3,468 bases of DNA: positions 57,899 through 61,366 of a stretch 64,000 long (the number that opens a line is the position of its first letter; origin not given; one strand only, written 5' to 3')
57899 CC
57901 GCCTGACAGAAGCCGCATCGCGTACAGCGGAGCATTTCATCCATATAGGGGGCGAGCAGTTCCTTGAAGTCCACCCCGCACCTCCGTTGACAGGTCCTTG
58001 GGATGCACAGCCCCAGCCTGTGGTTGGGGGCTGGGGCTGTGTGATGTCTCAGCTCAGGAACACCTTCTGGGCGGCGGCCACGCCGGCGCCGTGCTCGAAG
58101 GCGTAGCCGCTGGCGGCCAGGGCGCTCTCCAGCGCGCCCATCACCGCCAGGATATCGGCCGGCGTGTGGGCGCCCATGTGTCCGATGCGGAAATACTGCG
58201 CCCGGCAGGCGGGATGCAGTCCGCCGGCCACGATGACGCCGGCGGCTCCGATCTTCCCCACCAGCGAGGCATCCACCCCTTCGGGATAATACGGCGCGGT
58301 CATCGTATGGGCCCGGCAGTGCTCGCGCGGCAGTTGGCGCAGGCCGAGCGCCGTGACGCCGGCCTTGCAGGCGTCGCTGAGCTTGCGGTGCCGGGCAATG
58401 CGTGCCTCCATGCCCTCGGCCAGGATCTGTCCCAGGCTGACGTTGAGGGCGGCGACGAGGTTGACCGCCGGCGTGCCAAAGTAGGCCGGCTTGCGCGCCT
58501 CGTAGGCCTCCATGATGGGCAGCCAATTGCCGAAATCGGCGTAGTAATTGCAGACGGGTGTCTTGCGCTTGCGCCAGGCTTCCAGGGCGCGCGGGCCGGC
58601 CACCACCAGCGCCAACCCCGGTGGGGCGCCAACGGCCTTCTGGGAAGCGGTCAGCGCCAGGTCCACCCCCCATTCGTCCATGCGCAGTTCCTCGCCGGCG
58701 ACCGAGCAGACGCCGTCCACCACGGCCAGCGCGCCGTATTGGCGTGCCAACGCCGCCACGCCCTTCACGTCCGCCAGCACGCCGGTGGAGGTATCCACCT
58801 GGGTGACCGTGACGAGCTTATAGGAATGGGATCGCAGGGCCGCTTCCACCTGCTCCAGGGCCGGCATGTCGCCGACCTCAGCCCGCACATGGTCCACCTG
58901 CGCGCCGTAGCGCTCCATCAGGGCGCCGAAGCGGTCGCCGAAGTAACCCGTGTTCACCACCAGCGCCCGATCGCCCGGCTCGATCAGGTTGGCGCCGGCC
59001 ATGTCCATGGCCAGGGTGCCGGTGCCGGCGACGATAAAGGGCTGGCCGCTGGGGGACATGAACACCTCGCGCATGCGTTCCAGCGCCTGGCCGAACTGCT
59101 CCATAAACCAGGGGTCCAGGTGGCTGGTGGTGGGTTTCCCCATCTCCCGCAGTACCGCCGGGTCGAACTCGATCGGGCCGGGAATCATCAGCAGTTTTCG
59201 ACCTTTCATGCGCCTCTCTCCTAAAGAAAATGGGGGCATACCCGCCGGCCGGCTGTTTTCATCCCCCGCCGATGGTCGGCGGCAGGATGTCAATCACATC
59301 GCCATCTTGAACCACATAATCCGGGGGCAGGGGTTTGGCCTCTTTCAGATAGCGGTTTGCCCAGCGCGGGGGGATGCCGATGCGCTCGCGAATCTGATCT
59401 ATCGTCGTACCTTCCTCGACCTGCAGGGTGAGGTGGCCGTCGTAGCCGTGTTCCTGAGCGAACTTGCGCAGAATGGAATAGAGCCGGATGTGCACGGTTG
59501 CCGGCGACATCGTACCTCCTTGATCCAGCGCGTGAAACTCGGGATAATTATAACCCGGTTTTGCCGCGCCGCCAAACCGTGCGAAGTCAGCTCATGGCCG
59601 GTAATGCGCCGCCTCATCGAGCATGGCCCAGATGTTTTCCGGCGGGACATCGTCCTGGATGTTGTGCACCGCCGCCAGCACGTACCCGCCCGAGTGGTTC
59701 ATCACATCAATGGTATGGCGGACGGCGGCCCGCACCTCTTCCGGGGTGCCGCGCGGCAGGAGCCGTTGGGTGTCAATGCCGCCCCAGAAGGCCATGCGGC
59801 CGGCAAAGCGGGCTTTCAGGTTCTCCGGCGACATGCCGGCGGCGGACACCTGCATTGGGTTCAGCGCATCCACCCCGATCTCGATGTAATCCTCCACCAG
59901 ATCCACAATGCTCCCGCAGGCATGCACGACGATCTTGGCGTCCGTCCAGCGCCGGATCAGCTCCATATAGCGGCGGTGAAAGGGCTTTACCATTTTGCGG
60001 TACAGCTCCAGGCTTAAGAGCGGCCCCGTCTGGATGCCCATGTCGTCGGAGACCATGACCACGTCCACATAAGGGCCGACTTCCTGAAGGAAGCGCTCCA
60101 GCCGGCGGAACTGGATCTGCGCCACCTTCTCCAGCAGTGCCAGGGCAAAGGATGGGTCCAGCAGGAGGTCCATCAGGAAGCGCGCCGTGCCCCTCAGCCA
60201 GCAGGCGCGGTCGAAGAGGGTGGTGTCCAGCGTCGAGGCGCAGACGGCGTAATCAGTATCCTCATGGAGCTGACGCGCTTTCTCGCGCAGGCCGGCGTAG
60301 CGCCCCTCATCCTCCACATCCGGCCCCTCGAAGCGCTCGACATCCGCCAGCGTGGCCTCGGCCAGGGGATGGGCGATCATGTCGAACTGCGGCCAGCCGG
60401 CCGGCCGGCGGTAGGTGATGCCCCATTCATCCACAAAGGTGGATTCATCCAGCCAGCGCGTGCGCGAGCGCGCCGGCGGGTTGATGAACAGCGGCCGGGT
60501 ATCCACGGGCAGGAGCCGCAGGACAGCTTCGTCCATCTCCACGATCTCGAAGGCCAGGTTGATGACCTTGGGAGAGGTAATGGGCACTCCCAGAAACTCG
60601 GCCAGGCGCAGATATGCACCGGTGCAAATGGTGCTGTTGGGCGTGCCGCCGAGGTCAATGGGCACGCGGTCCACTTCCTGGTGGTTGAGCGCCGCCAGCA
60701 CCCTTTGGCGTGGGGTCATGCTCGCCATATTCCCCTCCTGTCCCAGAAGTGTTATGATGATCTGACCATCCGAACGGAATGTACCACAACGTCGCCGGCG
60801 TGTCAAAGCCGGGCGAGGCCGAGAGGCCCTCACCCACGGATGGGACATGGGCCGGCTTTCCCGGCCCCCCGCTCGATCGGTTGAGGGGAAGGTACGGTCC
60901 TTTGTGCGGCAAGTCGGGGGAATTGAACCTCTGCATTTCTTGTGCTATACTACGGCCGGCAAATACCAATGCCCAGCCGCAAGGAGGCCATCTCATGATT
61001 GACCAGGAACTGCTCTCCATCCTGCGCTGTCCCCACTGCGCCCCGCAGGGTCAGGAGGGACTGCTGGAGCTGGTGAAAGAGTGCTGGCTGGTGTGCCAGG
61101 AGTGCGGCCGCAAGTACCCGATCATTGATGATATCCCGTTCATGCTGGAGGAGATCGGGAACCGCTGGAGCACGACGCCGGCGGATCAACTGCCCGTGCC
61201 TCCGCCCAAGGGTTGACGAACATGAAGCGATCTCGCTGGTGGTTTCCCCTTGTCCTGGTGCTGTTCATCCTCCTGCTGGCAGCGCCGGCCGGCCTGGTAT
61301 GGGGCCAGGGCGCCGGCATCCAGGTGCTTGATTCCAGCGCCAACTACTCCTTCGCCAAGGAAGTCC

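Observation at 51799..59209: Operon coupling a LarA-like racemase to GlcD/E/F-type FAD/Fe-S oxidase subunits, a NapH-like membrane ferredoxin and a glyoxylate-type aminotransferase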

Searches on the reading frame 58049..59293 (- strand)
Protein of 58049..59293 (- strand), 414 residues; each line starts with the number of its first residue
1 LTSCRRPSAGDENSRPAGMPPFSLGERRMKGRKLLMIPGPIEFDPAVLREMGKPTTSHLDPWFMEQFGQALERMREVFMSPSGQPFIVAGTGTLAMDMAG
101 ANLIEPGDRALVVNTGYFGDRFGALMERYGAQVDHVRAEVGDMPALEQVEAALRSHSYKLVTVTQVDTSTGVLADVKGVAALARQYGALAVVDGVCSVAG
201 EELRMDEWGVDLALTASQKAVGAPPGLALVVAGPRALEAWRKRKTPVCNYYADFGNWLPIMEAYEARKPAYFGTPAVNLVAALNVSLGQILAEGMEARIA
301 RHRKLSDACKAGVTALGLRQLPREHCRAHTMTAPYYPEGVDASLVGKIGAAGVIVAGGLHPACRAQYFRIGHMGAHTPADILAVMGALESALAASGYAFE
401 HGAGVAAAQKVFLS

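Call 3: search_protein_families(library=pfam, proteins=[window:58049-59293:-], max_evalue=0.001)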
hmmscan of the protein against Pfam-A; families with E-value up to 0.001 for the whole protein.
window:58049-59293:- (414 aa): 3 families
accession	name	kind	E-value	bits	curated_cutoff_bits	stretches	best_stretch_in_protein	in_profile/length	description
PF00266.25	Aminotran_5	-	4.2e-28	98.8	21.5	1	56-362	34-342/371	Aminotransferase class-V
PF01053.26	Cys_Met_Meta_PP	-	4.2e-05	22.7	27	1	84-219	68-198/381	Cys/Met metabolism PLP-dependent enzyme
PF00155.27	Aminotran_1_2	-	0.0002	21.1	19.7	1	87-383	69-356/361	Aminotransferase class I and II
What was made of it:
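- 58049..59209 (-): Class-V aminotransferase of the AGXT type (alanine/serine:glyoxylate/pyruvate), 386 aa. Call 3: Aminotran_5 4e-28.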

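Call 4: search_protein_families(library=ncbifam, proteins=[window:58049-59293:-], max_evalue=0.001)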
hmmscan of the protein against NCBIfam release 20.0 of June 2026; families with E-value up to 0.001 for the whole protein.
window:58049-59293:- (414 aa): 31 families (the best 25 are shown)
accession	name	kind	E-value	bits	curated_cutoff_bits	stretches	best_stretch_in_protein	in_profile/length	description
NF045640.1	AspGlyoxATaseBhcA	equivalog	1e-66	225.5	650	1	30-412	2-384/395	L-aspartate--glyoxylate aminotransferase BhcA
NF046070.1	PyrdoxPyrvTramin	equivalog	5.9e-53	180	600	1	34-394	7-366/369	pyridoxamine--pyruvate transaminase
TIGR03301.1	PhnW-AepZ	equivalog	1.6e-40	139.6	360.8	1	34-391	1-354/355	2-aminoethylphosphonate aminotransferase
NF010006.0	PRK13479.1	equivalog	1.2e-29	103.6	296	1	30-395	3-364/369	2-aminoethylphosphonate--pyruvate transaminase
TIGR02326.1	transamin_PhnW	equivalog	2e-29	102.8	400.8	1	33-392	4-360/363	2-aminoethylphosphonate--pyruvate transaminase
TIGR01366.1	serC_3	equivalog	3.8e-11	42.8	401.65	1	56-389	32-355/361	phosphoserine transaminase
TIGR01979.1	sufS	subfamily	2e-10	40.1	475.1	1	122-239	125-240/403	SufS family cysteine desulfurase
TIGR01976.1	am_tr_V_VC1184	hypoth_equivalog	2.2e-09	37.1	352.35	1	125-231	126-231/401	cysteine desulfurase-like protein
TIGR04343.1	egtE_PLP_lyase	equivalog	4.5e-09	35.6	400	1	95-310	83-284/370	ergothioneine biosynthesis PLP-dependent enzyme EgtE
TIGR03392.1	FeS_syn_CsdA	equivalog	4.6e-07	29.4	493.6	1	104-241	103-240/398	cysteine desulfurase CsdA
TIGR01325.1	O_suc_HS_sulf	equivalog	6e-07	28.4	510.05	1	90-234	76-216/380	O-succinylhomoserine sulfhydrylase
NF005871.0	PRK07811.1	equivalog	1.4e-06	27.1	513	1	90-222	83-210/389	cystathionine gamma-synthase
NF010611.0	PRK14012.1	equivalog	1.7e-06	27.2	548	1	126-227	116-215/406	IscS subfamily cysteine desulfurase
NF008126.0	PRK10874.1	equivalog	1.9e-06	27.3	607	1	103-239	105-241/401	cysteine desulfurase CsdA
TIGR01977.1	am_tr_V_EF2568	hypoth_equivalog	7.9e-06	25.1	377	1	125-313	106-286/376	cysteine desulfurase family protein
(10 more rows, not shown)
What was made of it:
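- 58049..59209 (-): Call 4: no NCBIfam equivalog is reached (BhcA 225 against 650).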

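Call 36: search_solved_structures(query=window:58049-59209:-, max_evalue=1e-20)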
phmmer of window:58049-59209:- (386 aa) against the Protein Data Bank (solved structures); distinct sequences matched with E-value up to 1e-20: 31.
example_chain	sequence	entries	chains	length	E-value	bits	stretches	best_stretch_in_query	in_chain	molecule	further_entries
2bkw_A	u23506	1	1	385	8.4e-76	258.5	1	6-347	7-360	ALANINE-GLYOXYLATE AMINOTRANSFERASE 1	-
3zrp_A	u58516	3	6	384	1.5e-70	241.2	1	5-385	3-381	SERINE-PYRUVATE AMINOTRANSFERASE (AGXT)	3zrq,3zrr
1vjo_A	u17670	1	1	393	3.2e-54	187.5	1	5-361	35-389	alanine--glyoxylate aminotransferase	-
6pk1_A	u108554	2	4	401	3.2e-53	184.2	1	3-381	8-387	Serine--glyoxylate aminotransferase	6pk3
2huf_A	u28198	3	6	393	1.8e-52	181.7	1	4-366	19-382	Alanine glyoxylate aminotransferase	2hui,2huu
3isl_A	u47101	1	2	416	4.5e-47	164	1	6-384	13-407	Purine catabolism protein pucG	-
2ch1_A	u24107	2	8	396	1.3e-43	152.6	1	4-373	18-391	3-HYDROXYKYNURENINE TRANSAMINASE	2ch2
4cbs_A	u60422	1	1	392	1.8e-42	148.9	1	5-364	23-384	SERINE--PYRUVATE AMINOTRANSFERASE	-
4cbr_A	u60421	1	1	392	5.9e-42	147.2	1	5-364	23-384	SERINE--PYRUVATE AMINOTRANSFERASE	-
2yob_A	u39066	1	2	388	4.3e-41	144.3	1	5-366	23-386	SERINE--PYRUVATE AMINOTRANSFERASE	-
6mfb_A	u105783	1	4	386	7.3e-41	143.6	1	5-348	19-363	Serine--pyruvate aminotransferase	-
4kxk_A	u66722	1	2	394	8.5e-41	143.3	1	5-364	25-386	Serine--pyruvate aminotransferase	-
4kyo_A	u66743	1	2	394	8.7e-41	143.3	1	5-364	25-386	Serine-pyruvate aminotransferase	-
5f9s_A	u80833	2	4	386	8.7e-41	143.3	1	5-364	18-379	Serine--pyruvate aminotransferase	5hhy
1h0c_A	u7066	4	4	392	9.2e-41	143.2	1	5-364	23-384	SERINE--GLYOXYLATE AMINOTRANSFERASE | Serine--pyruvate aminotransferase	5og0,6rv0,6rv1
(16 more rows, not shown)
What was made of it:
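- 58049..59209 (-): Call 36: best solved relatives are 2bkw alanine-glyoxylate aminotransferase (8e-76) and 3zrp serine-pyruvate aminotransferase (1.5e-70).
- On AGXT-type class-V aminotransferase (alanine/serine:glyoxylate/pyruvate): Call 36: top hits are 2bkw, 3zrp, 1vjo and 6pk1.
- Checked: Best solved relatives are yeast alanine:glyoxylate aminotransferase and a serine-pyruvate aminotransferase (call 36).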

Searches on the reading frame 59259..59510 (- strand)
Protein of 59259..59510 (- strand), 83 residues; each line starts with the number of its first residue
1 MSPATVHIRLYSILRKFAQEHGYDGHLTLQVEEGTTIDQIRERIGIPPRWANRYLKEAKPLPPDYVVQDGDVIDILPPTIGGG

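Call 3: search_protein_families(library=pfam, proteins=[window:59259-59510:-], max_evalue=0.001)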
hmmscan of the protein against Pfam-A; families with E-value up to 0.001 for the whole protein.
window:59259-59510:- (83 aa): 2 families
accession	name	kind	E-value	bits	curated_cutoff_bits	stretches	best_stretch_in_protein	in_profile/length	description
PF14451.12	Ub-Mut7C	-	5.5e-07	29.8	23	1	5-77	3-75/81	Mut7-C ubiquitin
PF02597.26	ThiS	-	1.1e-05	26.3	22.5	1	17-82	4-76/76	ThiS family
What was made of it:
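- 59259..59510 (-): ThiS/MoaD-like beta-grasp protein of 83 aa ending in Gly-Gly(-Gly). It is a constant first gene of the conserved module. Call 3: Ub-Mut7C 5.5e-07, ThiS 1.1e-05.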

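Call 4: search_protein_families(library=ncbifam, proteins=[window:59259-59510:-], max_evalue=0.001)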
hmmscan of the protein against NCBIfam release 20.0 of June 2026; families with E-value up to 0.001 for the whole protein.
window:59259-59510:- (83 aa): 0 families

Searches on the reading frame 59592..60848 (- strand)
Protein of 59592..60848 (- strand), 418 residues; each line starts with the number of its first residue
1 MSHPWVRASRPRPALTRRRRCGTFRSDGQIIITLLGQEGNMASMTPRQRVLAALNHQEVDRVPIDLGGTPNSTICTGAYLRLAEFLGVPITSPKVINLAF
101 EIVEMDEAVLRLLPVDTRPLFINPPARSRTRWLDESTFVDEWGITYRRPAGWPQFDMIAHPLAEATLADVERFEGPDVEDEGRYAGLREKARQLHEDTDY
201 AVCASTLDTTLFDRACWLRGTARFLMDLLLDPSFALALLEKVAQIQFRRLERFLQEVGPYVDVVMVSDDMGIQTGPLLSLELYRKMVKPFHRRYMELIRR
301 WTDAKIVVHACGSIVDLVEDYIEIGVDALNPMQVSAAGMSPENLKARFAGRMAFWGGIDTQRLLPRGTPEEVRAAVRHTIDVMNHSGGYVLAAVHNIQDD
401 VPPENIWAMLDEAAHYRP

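Call 3: search_protein_families(library=pfam, proteins=[window:59592-60848:-], max_evalue=0.001)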
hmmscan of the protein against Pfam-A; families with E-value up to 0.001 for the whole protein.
window:59592-60848:- (418 aa): 1 family
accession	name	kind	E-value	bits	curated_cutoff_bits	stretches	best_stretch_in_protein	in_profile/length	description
PF01208.23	URO-D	-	1.6e-26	93.6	23.9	1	166-414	101-344/346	Uroporphyrinogen decarboxylase (URO-D)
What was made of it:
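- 59592..60728 (-): URO-D-family protein of 378 aa, upstream on the same strand with its own promoter-like site at 60806-60778. Its membership of the unit is uncertain. Call 3: URO-D 1.6e-26.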

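Call 4: search_protein_families(library=ncbifam, proteins=[window:59592-60848:-], max_evalue=0.001)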
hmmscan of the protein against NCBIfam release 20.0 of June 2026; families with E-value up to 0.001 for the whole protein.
window:59592-60848:- (418 aa): 4 families
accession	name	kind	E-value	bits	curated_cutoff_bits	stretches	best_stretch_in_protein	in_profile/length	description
NF004889.0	PRK06252.1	subfamily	3.7e-17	62.3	244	1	212-415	149-335/340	methylcobalamin:coenzyme M methyltransferase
TIGR01463.1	mtaA_cmuA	subfamily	7.1e-17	61.7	235.4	1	179-414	115-336/340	MtaA/CmuA family methyltransferase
NF041608.1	methylcob_mtaseMtbA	equivalog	8.4e-13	48.1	600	1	165-416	103-337/339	methylcobamide:CoM methyltransferase MtbA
NF040654.1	MtaA_Meth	equivalog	3.2e-12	46.1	400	1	159-412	96-331/337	methylcobamide:CoM methyltransferase MtaA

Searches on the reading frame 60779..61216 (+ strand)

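Call 50: search_protein_families(library=pfam, proteins=[window:60779-61216:+], max_evalue=0.00001)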
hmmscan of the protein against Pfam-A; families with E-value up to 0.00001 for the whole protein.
window:60779-61216:+ (145 aa): 1 family
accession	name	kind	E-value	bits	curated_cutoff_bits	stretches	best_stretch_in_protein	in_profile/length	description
PF03966.22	Trm112p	-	3.2e-06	27.4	22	1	75-117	1-39/40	Trm112p-like protein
